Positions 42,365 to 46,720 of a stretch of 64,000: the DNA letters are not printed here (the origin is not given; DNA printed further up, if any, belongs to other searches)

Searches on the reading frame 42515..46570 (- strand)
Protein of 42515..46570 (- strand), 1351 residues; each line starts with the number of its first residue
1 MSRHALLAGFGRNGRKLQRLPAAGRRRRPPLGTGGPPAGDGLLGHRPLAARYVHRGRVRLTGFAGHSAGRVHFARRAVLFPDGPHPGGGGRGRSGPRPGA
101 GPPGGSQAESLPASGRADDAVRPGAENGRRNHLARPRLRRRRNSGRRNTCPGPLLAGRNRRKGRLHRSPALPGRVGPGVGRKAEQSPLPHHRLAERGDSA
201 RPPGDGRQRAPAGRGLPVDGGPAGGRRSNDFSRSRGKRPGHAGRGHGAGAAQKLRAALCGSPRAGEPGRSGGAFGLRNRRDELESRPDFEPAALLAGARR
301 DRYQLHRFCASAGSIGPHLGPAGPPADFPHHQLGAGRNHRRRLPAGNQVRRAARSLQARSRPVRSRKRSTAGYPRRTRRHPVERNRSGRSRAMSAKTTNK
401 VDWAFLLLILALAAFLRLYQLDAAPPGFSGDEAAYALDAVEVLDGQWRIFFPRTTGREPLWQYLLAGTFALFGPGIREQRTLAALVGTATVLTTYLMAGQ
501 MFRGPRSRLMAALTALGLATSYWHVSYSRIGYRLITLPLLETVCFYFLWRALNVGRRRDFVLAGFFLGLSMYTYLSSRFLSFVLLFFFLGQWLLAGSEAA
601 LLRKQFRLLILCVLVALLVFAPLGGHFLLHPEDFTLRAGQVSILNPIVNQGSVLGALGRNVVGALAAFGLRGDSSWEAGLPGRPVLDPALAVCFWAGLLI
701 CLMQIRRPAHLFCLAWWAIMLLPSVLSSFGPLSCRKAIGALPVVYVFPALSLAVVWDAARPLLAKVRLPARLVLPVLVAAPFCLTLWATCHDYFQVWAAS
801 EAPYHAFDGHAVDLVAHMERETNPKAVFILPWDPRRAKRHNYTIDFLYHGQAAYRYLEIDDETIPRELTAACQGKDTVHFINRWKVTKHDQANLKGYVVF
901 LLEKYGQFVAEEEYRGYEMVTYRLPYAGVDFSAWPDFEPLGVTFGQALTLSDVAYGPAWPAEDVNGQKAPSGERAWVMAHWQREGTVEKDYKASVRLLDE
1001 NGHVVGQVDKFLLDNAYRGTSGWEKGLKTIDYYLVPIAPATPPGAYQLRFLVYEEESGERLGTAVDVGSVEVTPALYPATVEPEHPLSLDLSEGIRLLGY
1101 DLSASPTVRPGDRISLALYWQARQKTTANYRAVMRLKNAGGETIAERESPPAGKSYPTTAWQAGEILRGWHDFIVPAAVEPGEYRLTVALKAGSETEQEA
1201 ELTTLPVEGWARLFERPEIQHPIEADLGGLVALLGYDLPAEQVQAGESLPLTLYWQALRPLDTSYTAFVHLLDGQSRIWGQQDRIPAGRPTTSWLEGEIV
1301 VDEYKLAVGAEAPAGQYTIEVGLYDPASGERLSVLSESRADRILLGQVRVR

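Call 64: search_protein_families(library=pfam, proteins=[window:42515-46570:-], max_evalue=0.00001)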
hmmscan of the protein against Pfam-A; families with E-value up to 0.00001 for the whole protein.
window:42515-46570:- (1351 aa): 1 family
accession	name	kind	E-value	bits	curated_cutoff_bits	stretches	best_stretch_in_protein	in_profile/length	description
PF13231.12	PMT_2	-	2.6e-10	41.2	26.1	1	459-623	4-157/160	Dolichyl-phosphate-mannose-protein mannosyltransferase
